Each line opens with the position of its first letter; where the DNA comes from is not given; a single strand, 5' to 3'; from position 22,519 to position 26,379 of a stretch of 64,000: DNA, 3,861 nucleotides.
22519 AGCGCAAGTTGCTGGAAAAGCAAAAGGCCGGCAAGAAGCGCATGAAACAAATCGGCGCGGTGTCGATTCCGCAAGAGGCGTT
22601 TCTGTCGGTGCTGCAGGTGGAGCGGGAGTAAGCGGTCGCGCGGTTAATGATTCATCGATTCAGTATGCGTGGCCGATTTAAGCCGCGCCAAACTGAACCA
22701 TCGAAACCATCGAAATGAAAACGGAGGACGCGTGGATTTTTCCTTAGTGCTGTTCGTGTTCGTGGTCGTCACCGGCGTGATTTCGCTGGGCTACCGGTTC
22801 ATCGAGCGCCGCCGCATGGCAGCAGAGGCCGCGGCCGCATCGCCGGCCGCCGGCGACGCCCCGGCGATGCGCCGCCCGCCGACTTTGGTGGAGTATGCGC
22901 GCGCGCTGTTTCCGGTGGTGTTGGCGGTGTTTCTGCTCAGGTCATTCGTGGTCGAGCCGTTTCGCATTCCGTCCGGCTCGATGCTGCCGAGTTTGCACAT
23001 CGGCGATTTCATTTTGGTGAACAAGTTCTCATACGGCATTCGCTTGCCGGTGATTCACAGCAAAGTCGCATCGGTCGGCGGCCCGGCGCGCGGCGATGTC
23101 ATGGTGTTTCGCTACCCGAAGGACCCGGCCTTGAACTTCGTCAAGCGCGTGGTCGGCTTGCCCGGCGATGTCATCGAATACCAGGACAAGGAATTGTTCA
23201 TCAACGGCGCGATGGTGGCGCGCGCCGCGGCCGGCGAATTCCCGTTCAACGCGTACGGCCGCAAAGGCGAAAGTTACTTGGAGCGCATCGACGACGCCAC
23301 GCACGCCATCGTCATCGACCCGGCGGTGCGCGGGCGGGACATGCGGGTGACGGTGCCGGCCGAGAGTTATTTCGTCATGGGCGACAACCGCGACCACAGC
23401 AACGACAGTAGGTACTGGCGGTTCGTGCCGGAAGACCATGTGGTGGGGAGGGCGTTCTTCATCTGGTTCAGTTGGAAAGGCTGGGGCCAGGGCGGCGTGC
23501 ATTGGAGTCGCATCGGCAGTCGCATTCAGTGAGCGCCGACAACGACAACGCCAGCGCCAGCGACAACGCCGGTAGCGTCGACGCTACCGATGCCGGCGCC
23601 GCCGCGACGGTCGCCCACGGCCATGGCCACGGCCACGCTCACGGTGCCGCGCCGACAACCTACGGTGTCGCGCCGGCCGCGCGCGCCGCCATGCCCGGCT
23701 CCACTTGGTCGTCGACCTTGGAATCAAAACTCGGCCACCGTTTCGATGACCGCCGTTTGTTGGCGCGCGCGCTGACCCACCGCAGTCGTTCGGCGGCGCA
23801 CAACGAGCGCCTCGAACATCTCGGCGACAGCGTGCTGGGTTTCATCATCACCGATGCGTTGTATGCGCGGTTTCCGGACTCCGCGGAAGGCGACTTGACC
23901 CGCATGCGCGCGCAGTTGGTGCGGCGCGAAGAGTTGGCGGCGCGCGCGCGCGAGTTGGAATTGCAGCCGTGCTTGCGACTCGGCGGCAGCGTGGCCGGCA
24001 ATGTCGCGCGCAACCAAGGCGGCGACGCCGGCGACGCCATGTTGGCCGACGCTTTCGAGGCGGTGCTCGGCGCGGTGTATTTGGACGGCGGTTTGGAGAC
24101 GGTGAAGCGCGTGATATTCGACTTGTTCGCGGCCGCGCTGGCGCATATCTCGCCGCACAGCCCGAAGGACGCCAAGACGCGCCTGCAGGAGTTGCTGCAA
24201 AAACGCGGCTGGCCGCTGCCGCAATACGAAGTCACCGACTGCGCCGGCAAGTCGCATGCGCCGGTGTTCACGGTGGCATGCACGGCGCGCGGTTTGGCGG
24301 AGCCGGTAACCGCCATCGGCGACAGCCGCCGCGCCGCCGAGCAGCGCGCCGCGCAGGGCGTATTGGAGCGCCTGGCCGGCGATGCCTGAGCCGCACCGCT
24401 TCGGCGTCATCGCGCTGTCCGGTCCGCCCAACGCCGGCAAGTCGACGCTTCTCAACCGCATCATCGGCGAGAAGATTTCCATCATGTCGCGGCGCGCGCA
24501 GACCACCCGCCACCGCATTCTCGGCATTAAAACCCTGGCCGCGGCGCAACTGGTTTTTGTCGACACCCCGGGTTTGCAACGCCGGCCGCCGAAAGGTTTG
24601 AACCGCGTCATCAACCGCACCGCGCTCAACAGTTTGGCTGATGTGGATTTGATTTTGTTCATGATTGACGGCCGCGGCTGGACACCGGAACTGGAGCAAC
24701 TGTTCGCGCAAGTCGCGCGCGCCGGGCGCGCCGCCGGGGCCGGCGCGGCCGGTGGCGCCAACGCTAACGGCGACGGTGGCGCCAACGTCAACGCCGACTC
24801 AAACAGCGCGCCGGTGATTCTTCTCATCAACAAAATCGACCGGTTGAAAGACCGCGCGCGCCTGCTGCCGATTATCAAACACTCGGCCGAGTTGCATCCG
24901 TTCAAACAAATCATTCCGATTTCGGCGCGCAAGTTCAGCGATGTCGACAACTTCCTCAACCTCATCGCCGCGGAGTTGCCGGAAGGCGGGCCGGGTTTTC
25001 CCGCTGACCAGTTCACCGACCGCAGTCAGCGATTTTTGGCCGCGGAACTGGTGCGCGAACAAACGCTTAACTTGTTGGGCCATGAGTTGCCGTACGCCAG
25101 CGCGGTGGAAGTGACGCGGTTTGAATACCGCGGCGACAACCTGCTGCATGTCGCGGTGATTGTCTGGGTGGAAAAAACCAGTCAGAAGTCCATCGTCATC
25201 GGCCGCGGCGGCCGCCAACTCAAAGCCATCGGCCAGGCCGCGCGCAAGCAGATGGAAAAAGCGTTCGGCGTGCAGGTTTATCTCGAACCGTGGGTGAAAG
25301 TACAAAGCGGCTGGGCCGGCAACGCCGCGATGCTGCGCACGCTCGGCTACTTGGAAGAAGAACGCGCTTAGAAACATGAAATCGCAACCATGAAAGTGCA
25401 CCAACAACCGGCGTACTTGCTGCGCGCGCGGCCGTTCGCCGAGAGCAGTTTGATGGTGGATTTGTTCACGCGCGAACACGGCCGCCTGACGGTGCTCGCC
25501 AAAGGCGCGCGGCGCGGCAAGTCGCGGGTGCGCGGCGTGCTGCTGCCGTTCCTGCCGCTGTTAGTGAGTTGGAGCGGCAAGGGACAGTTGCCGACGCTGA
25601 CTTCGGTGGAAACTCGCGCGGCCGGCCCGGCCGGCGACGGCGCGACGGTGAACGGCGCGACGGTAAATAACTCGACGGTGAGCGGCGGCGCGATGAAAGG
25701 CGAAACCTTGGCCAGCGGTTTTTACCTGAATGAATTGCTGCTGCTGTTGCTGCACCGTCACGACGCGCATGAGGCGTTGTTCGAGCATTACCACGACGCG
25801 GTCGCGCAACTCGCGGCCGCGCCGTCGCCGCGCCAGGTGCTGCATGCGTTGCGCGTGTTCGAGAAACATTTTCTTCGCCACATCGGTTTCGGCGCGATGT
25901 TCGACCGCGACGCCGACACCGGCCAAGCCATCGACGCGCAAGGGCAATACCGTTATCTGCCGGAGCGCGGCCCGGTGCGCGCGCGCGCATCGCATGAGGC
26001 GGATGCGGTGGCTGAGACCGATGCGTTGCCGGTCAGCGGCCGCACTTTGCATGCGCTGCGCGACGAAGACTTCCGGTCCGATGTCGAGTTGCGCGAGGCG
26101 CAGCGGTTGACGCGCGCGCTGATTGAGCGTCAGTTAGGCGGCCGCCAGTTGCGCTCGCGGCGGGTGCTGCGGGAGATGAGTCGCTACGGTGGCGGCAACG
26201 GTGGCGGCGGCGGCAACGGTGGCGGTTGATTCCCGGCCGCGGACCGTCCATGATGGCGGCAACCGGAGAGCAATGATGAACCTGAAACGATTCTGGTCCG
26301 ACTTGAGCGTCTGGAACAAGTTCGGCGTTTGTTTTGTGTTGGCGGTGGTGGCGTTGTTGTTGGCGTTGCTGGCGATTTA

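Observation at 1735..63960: GGTGAC-type hexamer arrays are read only as Gly-Asp inside genes and face the other way between genes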

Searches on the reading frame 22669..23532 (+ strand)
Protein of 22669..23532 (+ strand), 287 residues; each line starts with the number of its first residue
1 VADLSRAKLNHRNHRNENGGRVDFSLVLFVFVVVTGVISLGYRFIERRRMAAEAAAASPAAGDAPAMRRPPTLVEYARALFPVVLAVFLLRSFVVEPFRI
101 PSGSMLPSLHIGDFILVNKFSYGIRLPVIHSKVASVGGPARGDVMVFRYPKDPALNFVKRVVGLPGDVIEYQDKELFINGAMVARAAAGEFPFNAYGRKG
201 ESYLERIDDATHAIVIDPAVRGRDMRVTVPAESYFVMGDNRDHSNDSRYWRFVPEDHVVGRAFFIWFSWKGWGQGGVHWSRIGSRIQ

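Call 17: search_protein_families(library=pfam, proteins=[window:22669-23532:+], max_evalue=0.00001)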
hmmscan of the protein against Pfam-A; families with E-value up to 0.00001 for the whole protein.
window:22669-23532:+ (287 aa): 1 family
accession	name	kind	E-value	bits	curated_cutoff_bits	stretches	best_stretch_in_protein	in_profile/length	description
PF10502.14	Peptidase_S26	-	7.7e-53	179.3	22.9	1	74-267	2-168/168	Signal peptidase, peptidase S26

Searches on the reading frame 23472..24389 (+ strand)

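Call 17: search_protein_families(library=pfam, proteins=[window:23472-24389:+], max_evalue=0.00001)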
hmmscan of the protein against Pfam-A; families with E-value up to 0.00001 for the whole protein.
window:23472-24389:+ (305 aa): 3 families
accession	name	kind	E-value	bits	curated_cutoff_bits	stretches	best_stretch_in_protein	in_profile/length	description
PF14622.11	Ribonucleas_3_3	-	4.9e-28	98.3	35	1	93-217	1-122/128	Ribonuclease-III-like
PF00636.31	Ribonuclease_3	-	5.9e-23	82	27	1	112-207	1-102/102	Ribonuclease III domain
PF00035.32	dsrm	-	6.2e-13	49.6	23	1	234-301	1-66/66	Double-stranded RNA binding motif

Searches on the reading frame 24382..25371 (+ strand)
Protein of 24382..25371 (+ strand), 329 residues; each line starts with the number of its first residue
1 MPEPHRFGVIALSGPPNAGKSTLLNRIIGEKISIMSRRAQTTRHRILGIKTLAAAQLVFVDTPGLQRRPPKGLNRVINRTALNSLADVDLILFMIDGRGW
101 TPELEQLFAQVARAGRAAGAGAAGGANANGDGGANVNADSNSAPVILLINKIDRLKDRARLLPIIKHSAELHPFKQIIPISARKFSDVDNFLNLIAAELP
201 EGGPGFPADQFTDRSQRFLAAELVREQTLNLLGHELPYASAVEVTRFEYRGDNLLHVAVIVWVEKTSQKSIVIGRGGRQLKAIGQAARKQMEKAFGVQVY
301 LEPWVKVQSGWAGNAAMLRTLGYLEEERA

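Call 17: search_protein_families(library=pfam, proteins=[window:24382-25371:+], max_evalue=0.00001)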
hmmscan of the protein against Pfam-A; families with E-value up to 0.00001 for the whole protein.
window:24382-25371:+ (329 aa): 6 families
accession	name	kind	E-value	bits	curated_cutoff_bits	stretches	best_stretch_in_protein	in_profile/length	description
PF01926.29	MMR_HSR1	-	4.1e-20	72.4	21.9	1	10-110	2-99/113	50S ribosome-binding GTPase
PF07650.23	KH_2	-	4.9e-17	62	22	1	235-311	1-77/78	KH domain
PF00350.29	Dynamin_N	-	4e-08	33.9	27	0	10-43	1-34/168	Dynamin family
PF02421.24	FeoB_N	-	1e-07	32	27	1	10-100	3-91/156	Ferrous iron transport protein B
PF00009.33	GTP_EFTU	-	2.7e-06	27.5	26.5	0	138-200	117-187/188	Elongation factor Tu GTP binding domain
PF03193.22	RsgA_GTPase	-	7.4e-06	26.3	30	0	9-66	108-169/174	RsgA GTPase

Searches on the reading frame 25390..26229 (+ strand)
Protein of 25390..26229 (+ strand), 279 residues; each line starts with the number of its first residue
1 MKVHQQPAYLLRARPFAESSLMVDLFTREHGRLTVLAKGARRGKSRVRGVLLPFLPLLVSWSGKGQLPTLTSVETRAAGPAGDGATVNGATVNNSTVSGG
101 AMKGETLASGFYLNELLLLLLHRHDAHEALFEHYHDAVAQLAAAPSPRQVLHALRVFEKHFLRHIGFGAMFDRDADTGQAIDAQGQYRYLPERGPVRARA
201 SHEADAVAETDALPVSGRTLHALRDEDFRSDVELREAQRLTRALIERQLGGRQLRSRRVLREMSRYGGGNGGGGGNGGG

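Call 7: search_protein_families(library=pfam, proteins=[window:25390-26229:+], max_evalue=0.001)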
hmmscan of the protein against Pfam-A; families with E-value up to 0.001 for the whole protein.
window:25390-26229:+ (279 aa): 2 families
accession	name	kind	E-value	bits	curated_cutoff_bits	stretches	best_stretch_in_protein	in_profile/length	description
PF11967.14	RecO_N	-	9.4e-21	74.1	27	1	1-75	1-76/80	Recombination protein O N terminal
PF02565.21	RecO_C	-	1.8e-15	57.4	22.1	1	105-258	5-157/157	Recombination protein O C terminal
